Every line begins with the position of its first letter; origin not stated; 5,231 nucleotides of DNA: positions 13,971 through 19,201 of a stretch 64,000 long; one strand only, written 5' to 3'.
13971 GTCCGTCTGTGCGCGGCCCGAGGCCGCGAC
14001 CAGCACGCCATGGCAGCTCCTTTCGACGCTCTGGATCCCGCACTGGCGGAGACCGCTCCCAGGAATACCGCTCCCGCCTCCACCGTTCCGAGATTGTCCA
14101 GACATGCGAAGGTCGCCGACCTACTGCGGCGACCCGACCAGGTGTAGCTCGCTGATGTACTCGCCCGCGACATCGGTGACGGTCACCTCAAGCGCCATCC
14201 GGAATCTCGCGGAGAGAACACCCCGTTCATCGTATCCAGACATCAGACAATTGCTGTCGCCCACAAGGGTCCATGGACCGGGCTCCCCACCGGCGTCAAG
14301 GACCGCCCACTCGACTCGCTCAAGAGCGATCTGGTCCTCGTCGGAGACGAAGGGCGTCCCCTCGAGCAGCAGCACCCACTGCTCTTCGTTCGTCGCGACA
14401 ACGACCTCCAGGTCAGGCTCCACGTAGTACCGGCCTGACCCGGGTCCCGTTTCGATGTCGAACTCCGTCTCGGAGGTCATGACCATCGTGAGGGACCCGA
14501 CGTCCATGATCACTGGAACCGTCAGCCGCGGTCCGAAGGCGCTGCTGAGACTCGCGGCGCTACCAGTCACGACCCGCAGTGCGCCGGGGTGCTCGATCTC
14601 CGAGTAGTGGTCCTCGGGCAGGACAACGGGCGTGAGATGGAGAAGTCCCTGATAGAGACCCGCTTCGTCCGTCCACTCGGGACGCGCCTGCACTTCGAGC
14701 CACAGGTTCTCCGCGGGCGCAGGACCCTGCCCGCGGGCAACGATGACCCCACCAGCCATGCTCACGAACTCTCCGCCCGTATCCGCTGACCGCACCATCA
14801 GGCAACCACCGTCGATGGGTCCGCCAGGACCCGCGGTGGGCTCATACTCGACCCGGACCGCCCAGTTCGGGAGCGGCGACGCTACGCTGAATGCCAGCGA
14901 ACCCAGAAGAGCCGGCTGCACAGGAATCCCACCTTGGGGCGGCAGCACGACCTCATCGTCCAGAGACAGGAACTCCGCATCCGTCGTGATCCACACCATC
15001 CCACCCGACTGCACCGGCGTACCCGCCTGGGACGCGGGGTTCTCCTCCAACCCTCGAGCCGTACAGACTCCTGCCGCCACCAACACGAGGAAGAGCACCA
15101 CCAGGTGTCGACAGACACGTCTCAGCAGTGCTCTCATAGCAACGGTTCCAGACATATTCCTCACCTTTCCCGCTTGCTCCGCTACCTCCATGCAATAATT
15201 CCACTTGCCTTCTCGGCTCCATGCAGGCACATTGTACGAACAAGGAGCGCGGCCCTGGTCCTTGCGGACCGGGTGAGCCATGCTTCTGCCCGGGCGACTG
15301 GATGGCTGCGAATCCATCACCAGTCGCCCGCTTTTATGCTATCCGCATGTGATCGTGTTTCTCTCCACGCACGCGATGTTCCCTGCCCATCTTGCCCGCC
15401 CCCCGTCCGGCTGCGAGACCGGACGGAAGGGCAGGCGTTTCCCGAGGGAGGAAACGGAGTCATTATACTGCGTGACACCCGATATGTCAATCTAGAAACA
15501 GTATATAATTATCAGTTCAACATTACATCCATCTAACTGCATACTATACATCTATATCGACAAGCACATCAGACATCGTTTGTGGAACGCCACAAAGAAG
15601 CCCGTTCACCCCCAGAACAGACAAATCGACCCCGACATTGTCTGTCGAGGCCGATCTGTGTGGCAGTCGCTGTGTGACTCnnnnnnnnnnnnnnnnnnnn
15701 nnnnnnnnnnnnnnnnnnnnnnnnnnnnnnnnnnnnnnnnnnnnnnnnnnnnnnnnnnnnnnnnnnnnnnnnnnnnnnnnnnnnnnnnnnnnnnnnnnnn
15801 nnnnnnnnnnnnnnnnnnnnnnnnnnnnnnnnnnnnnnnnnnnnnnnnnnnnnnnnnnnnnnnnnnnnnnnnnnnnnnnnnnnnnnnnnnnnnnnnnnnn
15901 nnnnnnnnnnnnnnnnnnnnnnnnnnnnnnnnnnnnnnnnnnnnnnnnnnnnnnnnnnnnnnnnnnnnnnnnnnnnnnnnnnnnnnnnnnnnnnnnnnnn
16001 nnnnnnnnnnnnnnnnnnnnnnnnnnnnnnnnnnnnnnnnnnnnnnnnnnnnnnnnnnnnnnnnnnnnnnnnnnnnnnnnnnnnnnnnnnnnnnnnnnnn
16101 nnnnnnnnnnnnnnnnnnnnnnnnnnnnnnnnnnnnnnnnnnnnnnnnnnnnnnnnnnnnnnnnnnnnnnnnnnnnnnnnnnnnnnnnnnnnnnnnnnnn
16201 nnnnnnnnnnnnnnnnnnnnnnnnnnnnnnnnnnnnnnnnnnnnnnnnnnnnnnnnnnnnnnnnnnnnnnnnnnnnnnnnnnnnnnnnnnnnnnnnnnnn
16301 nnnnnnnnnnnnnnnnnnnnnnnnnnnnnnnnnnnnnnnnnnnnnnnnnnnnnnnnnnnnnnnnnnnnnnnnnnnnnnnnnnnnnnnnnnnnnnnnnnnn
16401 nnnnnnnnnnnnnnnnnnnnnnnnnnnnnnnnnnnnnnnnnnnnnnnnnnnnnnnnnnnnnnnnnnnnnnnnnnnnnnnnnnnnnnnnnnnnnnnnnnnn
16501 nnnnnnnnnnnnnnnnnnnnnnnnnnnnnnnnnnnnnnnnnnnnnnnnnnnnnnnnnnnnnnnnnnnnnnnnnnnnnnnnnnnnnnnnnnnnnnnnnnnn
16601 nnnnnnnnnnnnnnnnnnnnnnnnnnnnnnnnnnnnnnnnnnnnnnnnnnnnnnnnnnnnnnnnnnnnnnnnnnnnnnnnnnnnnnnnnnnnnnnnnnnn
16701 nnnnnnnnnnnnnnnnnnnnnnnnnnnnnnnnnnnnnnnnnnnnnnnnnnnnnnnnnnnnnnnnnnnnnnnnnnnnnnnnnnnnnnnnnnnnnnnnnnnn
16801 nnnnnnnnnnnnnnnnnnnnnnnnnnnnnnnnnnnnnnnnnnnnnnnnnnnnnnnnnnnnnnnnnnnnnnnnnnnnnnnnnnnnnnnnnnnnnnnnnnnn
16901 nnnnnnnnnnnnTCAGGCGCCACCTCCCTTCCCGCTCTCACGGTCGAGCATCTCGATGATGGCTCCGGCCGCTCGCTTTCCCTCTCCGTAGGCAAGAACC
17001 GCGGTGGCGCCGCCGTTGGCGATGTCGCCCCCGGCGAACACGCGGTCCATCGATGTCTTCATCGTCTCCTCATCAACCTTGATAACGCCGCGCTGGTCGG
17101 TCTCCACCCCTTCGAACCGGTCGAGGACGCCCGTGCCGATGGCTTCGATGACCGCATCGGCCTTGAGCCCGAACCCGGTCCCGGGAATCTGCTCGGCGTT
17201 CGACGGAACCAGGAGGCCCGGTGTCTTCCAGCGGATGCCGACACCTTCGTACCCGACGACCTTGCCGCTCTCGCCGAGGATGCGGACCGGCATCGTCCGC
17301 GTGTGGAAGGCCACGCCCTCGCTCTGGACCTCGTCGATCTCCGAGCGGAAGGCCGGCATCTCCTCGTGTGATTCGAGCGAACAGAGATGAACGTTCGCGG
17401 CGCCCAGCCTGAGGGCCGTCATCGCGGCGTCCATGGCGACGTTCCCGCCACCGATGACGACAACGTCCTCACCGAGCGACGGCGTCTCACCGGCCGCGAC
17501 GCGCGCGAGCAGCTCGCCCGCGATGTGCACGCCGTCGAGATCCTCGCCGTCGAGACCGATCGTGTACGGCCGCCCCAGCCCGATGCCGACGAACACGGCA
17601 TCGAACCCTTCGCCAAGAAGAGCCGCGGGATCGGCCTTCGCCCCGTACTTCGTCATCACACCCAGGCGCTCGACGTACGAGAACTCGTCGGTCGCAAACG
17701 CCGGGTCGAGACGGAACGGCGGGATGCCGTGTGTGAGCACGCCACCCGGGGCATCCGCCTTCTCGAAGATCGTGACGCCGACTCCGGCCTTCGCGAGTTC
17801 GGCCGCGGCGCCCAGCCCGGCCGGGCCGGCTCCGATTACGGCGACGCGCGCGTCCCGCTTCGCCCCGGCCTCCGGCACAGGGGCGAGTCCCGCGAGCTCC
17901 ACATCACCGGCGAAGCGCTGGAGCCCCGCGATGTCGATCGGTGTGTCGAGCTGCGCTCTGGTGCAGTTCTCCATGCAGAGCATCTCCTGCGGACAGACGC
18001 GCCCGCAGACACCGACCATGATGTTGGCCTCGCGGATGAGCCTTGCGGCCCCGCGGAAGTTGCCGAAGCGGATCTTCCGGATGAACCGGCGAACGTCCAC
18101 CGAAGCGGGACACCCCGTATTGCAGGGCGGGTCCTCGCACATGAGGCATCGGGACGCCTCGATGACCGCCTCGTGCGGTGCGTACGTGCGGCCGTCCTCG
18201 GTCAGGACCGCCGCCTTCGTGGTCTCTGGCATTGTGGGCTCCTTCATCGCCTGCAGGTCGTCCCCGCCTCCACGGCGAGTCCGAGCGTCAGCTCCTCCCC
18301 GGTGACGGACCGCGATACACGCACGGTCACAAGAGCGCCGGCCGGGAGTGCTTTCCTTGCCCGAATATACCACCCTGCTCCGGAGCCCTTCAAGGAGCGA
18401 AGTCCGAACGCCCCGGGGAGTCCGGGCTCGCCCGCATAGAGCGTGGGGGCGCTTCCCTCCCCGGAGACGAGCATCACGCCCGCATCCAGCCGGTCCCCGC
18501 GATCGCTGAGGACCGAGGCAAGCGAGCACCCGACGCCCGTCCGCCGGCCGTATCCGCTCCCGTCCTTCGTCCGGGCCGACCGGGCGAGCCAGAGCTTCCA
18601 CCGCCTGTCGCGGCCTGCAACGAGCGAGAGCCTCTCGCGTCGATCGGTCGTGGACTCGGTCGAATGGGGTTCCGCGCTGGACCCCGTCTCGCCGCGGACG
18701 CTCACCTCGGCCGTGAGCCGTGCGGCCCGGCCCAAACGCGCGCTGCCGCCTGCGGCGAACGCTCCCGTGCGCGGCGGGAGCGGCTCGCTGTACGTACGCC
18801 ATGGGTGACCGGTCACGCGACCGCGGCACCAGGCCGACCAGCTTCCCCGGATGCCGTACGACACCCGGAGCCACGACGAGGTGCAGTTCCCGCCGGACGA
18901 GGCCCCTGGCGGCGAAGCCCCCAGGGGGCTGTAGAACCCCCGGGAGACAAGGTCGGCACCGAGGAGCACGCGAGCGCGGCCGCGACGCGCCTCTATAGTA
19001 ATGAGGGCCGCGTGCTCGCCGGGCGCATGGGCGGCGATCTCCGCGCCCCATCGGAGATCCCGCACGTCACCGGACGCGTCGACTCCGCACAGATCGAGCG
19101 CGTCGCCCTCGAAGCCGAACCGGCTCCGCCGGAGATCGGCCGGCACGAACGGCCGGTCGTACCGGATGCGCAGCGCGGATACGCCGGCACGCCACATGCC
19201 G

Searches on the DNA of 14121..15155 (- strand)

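Call 75: search_rna_families(sources=[L004, L012, L037, L032, L062, L006, L018, L020, L026], threshold=gathering)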
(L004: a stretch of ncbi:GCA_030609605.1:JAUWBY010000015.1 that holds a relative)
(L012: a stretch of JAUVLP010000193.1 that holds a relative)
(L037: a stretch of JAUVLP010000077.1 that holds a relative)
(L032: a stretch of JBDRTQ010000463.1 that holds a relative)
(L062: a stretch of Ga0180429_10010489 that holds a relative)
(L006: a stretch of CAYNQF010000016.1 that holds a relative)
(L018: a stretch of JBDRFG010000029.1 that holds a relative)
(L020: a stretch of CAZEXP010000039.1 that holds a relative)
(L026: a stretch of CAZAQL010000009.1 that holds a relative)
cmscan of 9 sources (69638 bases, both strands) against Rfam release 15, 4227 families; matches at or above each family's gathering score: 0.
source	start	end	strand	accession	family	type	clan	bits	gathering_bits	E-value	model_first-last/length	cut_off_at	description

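Call 84: search_rna_families(sources=[L012, L049, L005, L054, L058, L059, L061], threshold=evalue, max_evalue=5)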
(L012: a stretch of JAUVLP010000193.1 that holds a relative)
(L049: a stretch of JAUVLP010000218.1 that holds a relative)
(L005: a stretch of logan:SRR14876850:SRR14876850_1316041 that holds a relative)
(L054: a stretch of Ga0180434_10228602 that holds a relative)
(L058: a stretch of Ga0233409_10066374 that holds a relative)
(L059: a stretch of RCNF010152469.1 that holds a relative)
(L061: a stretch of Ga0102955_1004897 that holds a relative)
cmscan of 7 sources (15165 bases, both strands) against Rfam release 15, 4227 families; matches with E-value up to 5: 3.
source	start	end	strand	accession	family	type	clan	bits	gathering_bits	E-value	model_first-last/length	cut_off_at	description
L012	949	982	-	RF01333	CRISPR-DR20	Gene; CRISPR;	-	20.3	42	3.6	1-36/36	no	CRISPR RNA direct repeat element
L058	929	1026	-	RF04039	mir-2242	Gene; miRNA;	-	19.7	70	3.1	1-95/95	no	mir-2242 microRNA precursor family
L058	1002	1083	-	RF02552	RcsR1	Gene; sRNA;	-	19.5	60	4.5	1-96/96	no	RcsR1 sRNA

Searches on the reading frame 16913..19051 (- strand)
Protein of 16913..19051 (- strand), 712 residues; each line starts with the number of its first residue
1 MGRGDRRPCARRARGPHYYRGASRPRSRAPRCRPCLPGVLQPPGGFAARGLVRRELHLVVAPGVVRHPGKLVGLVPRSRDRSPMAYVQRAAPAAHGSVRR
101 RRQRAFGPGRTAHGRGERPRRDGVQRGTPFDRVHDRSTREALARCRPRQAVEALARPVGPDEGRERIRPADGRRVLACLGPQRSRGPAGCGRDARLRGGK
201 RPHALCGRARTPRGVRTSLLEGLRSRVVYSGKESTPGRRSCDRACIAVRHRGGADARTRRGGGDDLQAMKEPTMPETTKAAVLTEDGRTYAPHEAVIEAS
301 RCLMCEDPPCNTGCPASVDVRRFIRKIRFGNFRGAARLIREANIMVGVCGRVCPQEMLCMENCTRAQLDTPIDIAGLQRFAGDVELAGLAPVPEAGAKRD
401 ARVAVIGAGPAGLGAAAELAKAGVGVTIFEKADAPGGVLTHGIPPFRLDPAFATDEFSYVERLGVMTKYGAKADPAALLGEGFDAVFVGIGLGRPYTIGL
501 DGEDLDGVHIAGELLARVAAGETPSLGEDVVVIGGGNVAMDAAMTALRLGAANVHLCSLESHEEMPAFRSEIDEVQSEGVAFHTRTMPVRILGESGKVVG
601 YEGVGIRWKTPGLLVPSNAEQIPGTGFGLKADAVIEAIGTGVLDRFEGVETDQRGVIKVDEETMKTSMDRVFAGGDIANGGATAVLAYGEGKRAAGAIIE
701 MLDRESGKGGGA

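Call 12: search_protein_families(library=pfam, proteins=[window:16913-19051:-])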
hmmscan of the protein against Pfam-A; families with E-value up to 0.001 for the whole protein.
window:16913-19051:- (712 aa): 14 families
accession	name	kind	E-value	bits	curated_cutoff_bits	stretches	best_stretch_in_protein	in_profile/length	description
PF14691.11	Fer4_20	-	2e-32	111.8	25.8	1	287-385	9-108/113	Dihydroprymidine dehydrogenase domain II, 4Fe-4S cluster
PF07992.20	Pyr_redox_2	-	1.2e-27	97.5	26.1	1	402-691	2-291/291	Pyridine nucleotide-disulphide oxidoreductase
PF13738.12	Pyr_redox_3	-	5.1e-13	49.4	30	2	524-675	161-305/305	Pyridine nucleotide-disulphide oxidoreductase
PF00070.33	Pyr_redox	-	7.3e-10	39.7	22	1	530-598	2-74/82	Pyridine nucleotide-disulphide oxidoreductase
PF12831.13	FAD_oxidored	-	4.7e-09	36.5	27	1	403-443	2-42/416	FAD dependent oxidoreductase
PF13450.12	NAD_binding_8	-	1.1e-08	35.6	21.9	1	405-439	1-35/68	NAD(P)-binding Rossmann-like domain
PF01494.25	FAD_binding_3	-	3.3e-06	27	22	1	401-433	2-34/349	FAD binding domain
PF01262.27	AlaDh_PNT_C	-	3.8e-06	26.9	23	0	520-552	20-53/214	Alanine dehydrogenase/PNT, C-terminal domain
PF01946.23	Thi4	-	5.6e-06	26.2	26.2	1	401-441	18-59/235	Thi4 family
PF00890.30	FAD_binding_2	-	7e-06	25.9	20.4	0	403-437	2-36/414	FAD binding domain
PF01266.30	DAO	-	2.5e-05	24.4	27.9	1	402-437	1-37/353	FAD dependent oxidoreductase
PF13241.12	NAD_binding_7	-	3.2e-05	24.9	22.1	0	527-566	7-45/104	Putative NAD(P)-binding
PF01134.28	GIDA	-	7.3e-05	22.4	22.1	0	403-430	2-29/391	Glucose inhibited division protein A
PF03486.20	HI0933_like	-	0.00015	21.7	50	1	402-436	2-36/244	HI0933-like protein Rossmann domain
